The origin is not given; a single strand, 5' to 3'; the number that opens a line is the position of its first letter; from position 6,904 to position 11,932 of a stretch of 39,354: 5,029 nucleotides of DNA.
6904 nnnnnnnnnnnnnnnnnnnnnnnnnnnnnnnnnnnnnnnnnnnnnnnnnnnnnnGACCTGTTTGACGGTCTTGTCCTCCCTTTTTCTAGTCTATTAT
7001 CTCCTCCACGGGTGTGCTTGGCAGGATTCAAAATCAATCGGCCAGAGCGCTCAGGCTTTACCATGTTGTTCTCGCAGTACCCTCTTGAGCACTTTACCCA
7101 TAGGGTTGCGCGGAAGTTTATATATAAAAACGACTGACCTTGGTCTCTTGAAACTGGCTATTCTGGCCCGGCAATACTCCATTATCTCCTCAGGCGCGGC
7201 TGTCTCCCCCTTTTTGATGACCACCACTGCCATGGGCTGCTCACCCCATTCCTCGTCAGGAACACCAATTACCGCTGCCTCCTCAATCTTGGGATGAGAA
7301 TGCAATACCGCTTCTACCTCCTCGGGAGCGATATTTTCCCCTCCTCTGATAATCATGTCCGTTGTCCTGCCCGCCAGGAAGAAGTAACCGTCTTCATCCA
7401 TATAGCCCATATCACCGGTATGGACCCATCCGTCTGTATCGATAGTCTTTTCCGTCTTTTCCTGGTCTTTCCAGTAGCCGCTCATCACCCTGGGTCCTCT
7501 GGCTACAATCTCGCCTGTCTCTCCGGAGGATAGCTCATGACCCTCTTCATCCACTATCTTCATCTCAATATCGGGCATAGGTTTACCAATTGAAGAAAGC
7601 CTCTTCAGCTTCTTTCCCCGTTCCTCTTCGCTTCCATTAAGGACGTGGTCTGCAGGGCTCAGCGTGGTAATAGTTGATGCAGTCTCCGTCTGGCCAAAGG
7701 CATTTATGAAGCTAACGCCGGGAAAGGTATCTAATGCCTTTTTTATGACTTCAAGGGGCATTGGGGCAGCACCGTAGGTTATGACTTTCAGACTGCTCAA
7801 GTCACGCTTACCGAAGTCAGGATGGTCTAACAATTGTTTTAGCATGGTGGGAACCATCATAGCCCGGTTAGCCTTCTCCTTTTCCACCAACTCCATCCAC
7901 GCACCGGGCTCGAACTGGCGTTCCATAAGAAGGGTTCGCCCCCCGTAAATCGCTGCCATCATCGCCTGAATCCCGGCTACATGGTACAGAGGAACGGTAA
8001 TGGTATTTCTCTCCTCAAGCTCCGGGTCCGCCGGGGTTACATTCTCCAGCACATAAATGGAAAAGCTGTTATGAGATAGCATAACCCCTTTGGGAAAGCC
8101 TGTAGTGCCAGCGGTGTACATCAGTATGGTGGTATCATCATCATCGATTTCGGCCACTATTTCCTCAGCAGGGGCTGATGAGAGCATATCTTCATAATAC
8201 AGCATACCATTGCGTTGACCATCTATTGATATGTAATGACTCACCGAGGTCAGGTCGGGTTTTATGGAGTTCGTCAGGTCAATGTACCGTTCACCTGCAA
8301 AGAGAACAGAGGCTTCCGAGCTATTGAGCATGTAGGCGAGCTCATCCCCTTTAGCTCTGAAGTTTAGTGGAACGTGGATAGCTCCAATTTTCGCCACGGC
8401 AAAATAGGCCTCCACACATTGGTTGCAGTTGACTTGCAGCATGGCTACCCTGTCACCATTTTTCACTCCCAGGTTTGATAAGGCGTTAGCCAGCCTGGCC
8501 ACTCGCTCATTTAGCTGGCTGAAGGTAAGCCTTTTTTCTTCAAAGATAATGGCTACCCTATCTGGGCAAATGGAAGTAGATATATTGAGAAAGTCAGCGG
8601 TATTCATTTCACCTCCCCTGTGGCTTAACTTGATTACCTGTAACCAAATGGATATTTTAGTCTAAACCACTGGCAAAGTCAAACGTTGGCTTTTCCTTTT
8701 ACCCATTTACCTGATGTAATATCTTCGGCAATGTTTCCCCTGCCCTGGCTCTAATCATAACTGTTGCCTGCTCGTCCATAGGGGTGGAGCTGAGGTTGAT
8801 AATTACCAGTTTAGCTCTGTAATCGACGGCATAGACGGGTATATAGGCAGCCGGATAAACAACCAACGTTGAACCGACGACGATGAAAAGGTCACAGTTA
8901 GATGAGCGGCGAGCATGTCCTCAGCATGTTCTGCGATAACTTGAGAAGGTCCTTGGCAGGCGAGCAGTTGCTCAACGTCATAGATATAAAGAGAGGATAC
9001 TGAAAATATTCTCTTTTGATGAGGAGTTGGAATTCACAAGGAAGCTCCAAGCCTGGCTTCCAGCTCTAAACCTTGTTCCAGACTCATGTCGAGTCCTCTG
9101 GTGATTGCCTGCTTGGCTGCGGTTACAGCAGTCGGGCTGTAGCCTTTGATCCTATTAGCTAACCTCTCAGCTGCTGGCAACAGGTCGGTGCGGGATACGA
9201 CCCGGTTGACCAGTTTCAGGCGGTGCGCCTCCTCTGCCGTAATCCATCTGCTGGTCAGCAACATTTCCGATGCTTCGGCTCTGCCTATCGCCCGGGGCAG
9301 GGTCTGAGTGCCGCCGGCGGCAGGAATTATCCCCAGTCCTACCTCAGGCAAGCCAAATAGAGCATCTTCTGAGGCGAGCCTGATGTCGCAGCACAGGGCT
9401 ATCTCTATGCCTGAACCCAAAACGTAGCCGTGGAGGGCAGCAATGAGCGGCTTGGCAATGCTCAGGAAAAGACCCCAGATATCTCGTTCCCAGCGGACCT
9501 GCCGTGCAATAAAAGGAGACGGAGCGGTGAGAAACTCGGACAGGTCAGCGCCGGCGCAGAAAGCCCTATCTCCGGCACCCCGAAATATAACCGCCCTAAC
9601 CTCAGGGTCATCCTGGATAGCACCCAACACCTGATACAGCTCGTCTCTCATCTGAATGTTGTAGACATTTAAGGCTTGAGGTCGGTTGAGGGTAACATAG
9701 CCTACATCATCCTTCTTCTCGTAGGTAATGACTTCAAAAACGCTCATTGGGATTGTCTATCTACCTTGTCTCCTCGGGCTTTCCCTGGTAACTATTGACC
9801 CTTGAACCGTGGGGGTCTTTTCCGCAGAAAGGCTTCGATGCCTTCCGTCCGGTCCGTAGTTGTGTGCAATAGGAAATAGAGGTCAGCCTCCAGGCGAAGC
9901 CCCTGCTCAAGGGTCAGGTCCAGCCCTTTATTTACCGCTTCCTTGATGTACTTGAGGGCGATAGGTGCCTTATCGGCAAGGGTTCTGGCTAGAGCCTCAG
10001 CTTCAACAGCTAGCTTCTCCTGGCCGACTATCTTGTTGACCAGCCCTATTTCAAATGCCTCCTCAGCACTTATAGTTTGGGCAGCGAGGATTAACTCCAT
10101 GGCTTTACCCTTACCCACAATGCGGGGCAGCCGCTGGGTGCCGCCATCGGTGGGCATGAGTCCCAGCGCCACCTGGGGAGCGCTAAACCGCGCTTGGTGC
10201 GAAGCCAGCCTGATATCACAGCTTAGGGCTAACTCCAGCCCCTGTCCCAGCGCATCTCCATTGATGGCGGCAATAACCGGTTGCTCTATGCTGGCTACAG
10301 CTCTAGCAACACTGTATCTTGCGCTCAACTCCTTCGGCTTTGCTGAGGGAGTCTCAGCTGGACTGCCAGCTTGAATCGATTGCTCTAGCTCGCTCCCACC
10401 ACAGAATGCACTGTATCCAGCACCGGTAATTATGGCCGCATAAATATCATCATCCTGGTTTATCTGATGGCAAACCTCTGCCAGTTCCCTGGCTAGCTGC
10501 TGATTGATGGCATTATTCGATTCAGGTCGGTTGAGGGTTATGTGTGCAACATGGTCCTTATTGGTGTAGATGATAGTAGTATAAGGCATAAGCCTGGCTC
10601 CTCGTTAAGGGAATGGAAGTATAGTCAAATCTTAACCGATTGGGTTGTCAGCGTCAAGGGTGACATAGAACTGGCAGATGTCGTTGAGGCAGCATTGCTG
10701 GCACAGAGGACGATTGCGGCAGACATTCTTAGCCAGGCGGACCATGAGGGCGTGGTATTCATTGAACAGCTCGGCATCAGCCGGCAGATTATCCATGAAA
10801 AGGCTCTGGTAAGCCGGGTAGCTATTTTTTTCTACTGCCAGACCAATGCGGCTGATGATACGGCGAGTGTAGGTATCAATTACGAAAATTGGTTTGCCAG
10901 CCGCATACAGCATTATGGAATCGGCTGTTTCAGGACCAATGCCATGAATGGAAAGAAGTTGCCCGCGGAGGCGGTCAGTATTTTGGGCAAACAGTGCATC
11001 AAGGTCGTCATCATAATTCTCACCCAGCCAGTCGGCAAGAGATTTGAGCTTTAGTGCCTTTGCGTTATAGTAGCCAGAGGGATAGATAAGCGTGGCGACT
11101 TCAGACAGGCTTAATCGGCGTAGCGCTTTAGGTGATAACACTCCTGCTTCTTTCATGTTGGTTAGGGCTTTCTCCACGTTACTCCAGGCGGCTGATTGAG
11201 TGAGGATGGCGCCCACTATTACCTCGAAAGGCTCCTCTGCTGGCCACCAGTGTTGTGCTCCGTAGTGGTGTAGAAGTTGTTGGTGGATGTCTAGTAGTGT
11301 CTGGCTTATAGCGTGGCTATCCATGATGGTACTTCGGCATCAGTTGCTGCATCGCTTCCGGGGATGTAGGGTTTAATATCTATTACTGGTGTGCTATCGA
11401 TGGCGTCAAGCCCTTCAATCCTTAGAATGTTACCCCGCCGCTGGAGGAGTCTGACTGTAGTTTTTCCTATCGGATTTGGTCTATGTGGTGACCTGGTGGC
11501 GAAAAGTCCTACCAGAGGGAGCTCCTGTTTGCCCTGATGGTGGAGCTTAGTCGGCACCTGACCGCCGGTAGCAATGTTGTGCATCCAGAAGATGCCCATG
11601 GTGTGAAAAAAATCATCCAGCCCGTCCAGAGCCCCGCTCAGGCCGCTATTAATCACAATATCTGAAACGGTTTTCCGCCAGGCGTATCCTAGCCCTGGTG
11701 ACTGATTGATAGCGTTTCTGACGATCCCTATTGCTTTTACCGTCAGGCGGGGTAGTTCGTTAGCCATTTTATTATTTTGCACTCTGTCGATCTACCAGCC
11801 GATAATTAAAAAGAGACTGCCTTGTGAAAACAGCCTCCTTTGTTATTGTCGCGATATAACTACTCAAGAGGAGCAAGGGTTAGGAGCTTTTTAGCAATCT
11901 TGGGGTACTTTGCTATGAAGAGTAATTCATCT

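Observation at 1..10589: One locus joins an ATP-driven Bcr/Hgd-type radical enzyme to a B12-dependent acyl-CoA mutase: candidate undescribed anaerobic acid-degradation pathway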

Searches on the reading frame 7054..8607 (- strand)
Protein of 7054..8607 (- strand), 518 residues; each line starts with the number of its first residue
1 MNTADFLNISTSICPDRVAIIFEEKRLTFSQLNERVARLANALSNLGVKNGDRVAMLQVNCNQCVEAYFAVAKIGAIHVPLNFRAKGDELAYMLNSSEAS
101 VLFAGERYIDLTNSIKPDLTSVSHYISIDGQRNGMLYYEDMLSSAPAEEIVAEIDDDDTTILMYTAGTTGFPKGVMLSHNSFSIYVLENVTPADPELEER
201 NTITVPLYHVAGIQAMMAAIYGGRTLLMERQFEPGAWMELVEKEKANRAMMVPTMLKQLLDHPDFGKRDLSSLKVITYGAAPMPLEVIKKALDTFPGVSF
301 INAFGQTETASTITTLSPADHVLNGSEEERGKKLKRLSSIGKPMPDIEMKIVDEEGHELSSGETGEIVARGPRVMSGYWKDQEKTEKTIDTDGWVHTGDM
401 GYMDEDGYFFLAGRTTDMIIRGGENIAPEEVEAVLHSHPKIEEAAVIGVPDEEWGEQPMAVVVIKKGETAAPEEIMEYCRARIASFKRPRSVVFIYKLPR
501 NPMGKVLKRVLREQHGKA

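Call 7: search_protein_families(library=pfam, proteins=[window:7054-8607:-])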
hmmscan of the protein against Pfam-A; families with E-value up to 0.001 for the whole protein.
window:7054-8607:- (518 aa): 2 families
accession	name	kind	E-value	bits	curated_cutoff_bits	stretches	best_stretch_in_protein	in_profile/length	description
PF00501.34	AMP-binding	-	7.3e-93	311.8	29.9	1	15-379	9-384/384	AMP-binding enzyme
PF13193.12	AMP-binding_C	-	6.2e-23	82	24.5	1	430-505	1-76/76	AMP-binding enzyme C-terminal domain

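Call 10: search_protein_families(library=ncbifam, proteins=[window:7054-8607:-])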
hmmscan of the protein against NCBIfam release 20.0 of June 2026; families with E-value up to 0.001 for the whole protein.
window:7054-8607:- (518 aa): 106 families (the best 25 are shown)
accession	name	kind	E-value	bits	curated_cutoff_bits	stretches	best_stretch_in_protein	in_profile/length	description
NF004837.0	PRK06187.1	subfamily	2.8e-160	534.1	476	1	4-515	11-522/531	long-chain-fatty-acid--CoA ligase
NF006182.0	PRK08316.1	subfamily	3e-141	471.5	663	1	4-516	14-518/523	fatty acyl-CoA synthetase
NF005676.0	PRK07470.1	equivalog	9.4e-121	404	774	1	1-514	20-528/544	acyl-CoA synthetase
NF009233.0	PRK12583.1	subfamily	9.7e-117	390.7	832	1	5-514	22-549/558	fatty acid CoA ligase family protein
NF005307.0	PRK06839.1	equivalog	6.6e-116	387.9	748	1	9-514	10-492/496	o-succinylbenzoate--CoA ligase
NF004797.0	PRK06145.1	equivalog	9.8e-116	387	850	1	3-514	4-494/499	acyl-CoA synthetase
NF005857.1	PRK07786.1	exception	1.7e-110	370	733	1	7-516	15-513/513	fatty-acid--CoA ligase FadD5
NF006181.0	PRK08314.1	subfamily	1e-109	367.3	705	2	131-515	179-554/563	long-chain-fatty-acid--CoA ligase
NF005801.1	PRK07656.1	equivalog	3.2e-107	359.3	657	1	15-512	15-500/500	FadD3 family acyl-CoA ligase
NF002966.0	PRK03640.1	equivalog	1.6e-106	356.8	556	1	4-515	5-480/483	o-succinylbenzoate--CoA ligase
NF052269.1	Staph_lig_FadD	equivalog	1.1e-105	353.8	650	1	4-513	3-491/499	long-chain-fatty-acid--CoA ligase FadD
NF052580.1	Str24CoAsynCasG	equivalog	9.2e-102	341.1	750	1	15-511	54-546/548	steroid-24-oyl-CoA synthetase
NF005863.0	PRK07798.1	subfamily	3.1e-100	336.3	543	1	2-507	5-523/540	acyl-CoA synthetase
NF005702.0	PRK07514.1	subfamily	1.4e-99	333.8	558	1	18-516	20-501/506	malonyl-CoA synthase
NF009071.0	PRK12406.1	subfamily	1.8e-94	317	701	1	19-515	5-502/510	acyl-CoA synthetase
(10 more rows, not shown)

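Call 65: search_solved_structures(query=window:7054-8607:-, max_evalue=1e-60)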
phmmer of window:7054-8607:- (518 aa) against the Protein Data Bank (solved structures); distinct sequences matched with E-value up to 1e-60: 34.
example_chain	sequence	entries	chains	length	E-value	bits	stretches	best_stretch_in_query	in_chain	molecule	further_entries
8r2q_A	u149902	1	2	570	7.9e-90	304.9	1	11-516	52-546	Probable fatty-acid-CoA ligase FadD5 (Fatty-acid-CoA synthetase) (Fatty-acid-CoA synthase)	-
8weu_A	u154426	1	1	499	1.4e-87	297.5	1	15-516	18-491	Fatty-acyl-CoA synthase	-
8wev_A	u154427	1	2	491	1.8e-87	297.1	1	15-515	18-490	Feruloyl-CoA Synthetase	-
3ivr_A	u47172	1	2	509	2.6e-81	276.9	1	4-517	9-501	Putative long-chain-fatty-acid CoA ligase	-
3r44_A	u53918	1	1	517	3.1e-79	270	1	24-516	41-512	fatty acyl CoA synthetase FADD13 (FATTY-ACYL-CoA SYNTHETASE)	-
1ult_A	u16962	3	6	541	4.8e-77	262.8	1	23-515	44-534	long chain fatty acid-CoA ligase | long-chain-fatty-acid-CoA synthetase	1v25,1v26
3a9u_A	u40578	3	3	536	2.2e-75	257.3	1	28-514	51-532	4-coumarate--CoA ligase | 4-coumarate:CoA ligase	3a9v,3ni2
5x8f_A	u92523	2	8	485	6.9e-73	249.1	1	11-513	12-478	2-succinylbenzoate--CoA ligase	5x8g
5buq_A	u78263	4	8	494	2.4e-71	243.9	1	11-513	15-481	2-succinylbenzoate--CoA ligase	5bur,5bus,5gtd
8r2r_A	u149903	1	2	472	3.8e-69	236.7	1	11-441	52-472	Probable fatty-acid-CoA ligase FadD5 (Fatty-acid-CoA synthetase) (Fatty-acid-CoA synthase)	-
8ivi_A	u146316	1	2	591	8.7e-68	232.2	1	20-513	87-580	Medium/long-chain-fatty-acid--CoA ligase FadD8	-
5bsm_A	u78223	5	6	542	1.9e-67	231.1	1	28-513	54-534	4-coumarate--CoA ligase 2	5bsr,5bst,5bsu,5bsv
5bsw_A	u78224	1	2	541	2.6e-67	230.7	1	28-513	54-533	4-coumarate--CoA ligase 2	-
5u95_A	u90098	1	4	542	3.6e-67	230.2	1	28-513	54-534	4-coumarate--CoA ligase 2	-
8hsy_A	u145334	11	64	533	4.4e-67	229.9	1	13-515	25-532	Acyl-acyl carrier protein synthetase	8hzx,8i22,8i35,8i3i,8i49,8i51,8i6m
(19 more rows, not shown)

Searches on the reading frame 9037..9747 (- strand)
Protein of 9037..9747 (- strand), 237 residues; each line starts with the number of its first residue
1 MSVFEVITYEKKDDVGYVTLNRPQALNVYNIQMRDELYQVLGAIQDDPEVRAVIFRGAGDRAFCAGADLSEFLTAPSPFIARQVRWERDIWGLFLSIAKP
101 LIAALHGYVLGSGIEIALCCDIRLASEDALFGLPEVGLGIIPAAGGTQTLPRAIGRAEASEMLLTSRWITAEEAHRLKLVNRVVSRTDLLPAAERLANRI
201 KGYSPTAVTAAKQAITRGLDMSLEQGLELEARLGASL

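Call 7: search_protein_families(library=pfam, proteins=[window:9037-9747:-])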
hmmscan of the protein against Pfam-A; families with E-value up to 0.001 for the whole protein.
window:9037-9747:- (237 aa): 2 families
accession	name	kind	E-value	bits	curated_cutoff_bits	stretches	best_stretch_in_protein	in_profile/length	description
PF00378.25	ECH_1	-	5.5e-57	193.4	27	1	11-233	2-223/251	Enoyl-CoA hydratase/isomerase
PF16113.10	ECH_2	-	3.6e-38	132.4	27.2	1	15-198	1-186/335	Enoyl-CoA hydratase/isomerase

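Call 10: search_protein_families(library=ncbifam, proteins=[window:9037-9747:-])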
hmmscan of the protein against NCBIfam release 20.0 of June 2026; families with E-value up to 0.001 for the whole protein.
window:9037-9747:- (237 aa): 73 families (the best 25 are shown)
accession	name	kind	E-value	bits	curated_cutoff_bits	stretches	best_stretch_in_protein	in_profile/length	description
NF004475.0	PRK05809.1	subfamily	2.1e-64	217.5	394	1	5-232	4-231/260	short-chain-enoyl-CoA hydratase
NF005802.0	PRK07657.1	equivalog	8e-64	215.7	363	1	8-231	6-230/260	enoyl-CoA hydratase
NF004517.0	PRK05862.1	equivalog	1.7e-60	204.7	396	1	4-235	3-231/257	enoyl-CoA hydratase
NF004634.0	PRK05980.1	equivalog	6.2e-60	202.8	375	1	5-232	3-234/263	crotonase/enoyl-CoA hydratase family protein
NF051848.1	EnCoAHydtEchA19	equivalog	4.3e-58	196.9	400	1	8-235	3-232/258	enoyl-CoA hydratase EchA19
NF007239.0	PRK09674.1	equivalog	9.3e-57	192.4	371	1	7-232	6-228/257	2,3-dehydroadipyl-CoA hydratase PaaF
NF004840.0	PRK06190.1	equivalog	3.8e-56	190.6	253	1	5-233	4-231/260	enoyl-CoA hydratase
NF006007.0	PRK08138.1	subfamily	3.9e-55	187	355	1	6-231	9-231/261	enoyl-CoA hydratase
NF042430.2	EnCoAhydt_DpgD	equivalog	5.4e-53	180.1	400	1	9-228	1-225/258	enoyl-CoA-hydratase DpgD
NF005803.0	PRK07658.1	equivalog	2.3e-50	171.4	313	1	5-233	2-229/257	enoyl-CoA hydratase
NF004781.0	PRK06127.1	subfamily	2.2e-49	168.5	291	1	6-221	12-229/269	enoyl-CoA hydratase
NF006566.0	PRK09076.1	subfamily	4.1e-48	164.2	286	1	5-231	5-230/260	enoyl-CoA hydratase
NF006100.0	PRK08252.1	subfamily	1.9e-47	162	282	1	6-226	4-219/254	crotonase/enoyl-CoA hydratase family protein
NF006699.0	PRK09245.1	subfamily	3.7e-47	160.8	354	1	5-233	3-238/266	crotonase/enoyl-CoA hydratase family protein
NF006109.0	PRK08260.1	subfamily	1.4e-46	159.1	320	2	96-220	111-236/296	enoyl-CoA hydratase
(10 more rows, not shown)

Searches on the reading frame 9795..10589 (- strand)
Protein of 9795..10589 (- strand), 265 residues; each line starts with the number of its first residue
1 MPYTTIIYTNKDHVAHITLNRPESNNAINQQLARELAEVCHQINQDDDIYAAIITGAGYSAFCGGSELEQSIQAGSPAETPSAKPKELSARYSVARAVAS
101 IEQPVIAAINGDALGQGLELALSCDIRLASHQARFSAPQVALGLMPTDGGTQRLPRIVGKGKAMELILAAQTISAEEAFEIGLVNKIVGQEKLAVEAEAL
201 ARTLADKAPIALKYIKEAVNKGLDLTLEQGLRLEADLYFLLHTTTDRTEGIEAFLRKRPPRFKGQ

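Call 9: search_protein_families(library=pfam, proteins=[window:9795-10589:-])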
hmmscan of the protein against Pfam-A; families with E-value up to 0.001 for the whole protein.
window:9795-10589:- (265 aa): 2 families
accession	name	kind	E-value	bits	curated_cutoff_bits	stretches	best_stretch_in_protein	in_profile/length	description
PF00378.25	ECH_1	-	2.2e-64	217.6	27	1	11-265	3-251/251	Enoyl-CoA hydratase/isomerase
PF16113.10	ECH_2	-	4.6e-37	128.7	27.2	1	15-200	2-184/335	Enoyl-CoA hydratase/isomerase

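Call 14: search_protein_families(library=ncbifam, proteins=[window:9795-10589:-], max_evalue=0.00001)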
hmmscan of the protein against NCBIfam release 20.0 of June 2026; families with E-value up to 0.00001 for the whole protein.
window:9795-10589:- (265 aa): 73 families (the best 25 are shown)
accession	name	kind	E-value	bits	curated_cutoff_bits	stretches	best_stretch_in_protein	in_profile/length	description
NF004475.0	PRK05809.1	subfamily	1.2e-75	254.3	394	1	1-264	1-259/260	short-chain-enoyl-CoA hydratase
NF005802.0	PRK07657.1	equivalog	4.6e-72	242.7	363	1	9-265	9-260/260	enoyl-CoA hydratase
NF006007.0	PRK08138.1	subfamily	1.7e-69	234.1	355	1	7-265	11-261/261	enoyl-CoA hydratase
NF007239.0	PRK09674.1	equivalog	4.2e-66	223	371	1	4-265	4-257/257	2,3-dehydroadipyl-CoA hydratase PaaF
NF004517.0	PRK05862.1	equivalog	1.6e-64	217.9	396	1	1-263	1-255/257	enoyl-CoA hydratase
NF051848.1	EnCoAHydtEchA19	equivalog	3.9e-64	216.7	400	1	9-265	5-258/258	enoyl-CoA hydratase EchA19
NF006699.0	PRK09245.1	subfamily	1.1e-63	215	354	1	5-264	4-265/266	crotonase/enoyl-CoA hydratase family protein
NF005803.0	PRK07658.1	equivalog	3.2e-62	210.2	313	1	6-265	4-257/257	enoyl-CoA hydratase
NF042430.2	EnCoAhydt_DpgD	equivalog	7.5e-59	199.3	400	1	8-264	1-257/258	enoyl-CoA-hydratase DpgD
NF004634.0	PRK05980.1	equivalog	1.6e-58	198.1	375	1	5-263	4-261/263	crotonase/enoyl-CoA hydratase family protein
NF006566.0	PRK09076.1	subfamily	9.8e-58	195.8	286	1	5-263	6-258/260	enoyl-CoA hydratase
NF004840.0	PRK06190.1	equivalog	1.1e-56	192.3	253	1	6-245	6-239/260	enoyl-CoA hydratase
TIGR02280.1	PaaB1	equivalog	1.6e-55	188.4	345.15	1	7-265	2-256/256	2-(1,2-epoxy-1,2-dihydrophenyl)acetyl-CoA isomerase PaaG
NF006109.0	PRK08260.1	subfamily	1.1e-53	182.4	320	1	1-264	1-277/296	enoyl-CoA hydratase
NF004796.0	PRK06144.1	subfamily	1.7e-52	178.5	272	1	5-265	9-262/262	enoyl-CoA hydratase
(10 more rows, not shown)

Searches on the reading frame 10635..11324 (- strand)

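Call 9: search_protein_families(library=pfam, proteins=[window:10635-11324:-])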
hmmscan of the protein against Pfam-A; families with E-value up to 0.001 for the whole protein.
window:10635-11324:- (230 aa): 2 families
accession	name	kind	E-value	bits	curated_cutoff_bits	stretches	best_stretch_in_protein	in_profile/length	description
PF00730.31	HhH-GPD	-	4.2e-14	53.2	26.2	1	37-179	1-105/108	HhH-GPD superfamily base excision DNA repair protein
PF00633.29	HHH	-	0.00038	20.6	24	1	122-140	12-30/30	Helix-hairpin-helix motif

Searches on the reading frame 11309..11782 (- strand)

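Call 9: search_protein_families(library=pfam, proteins=[window:11309-11782:-])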
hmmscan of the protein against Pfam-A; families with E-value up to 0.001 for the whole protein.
window:11309-11782:- (158 aa): 1 family
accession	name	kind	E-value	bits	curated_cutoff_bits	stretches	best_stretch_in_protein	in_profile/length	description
PF01980.22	TrmO_N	-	1.3e-26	93.5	26.8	1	36-144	10-116/116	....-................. O N-terminal domain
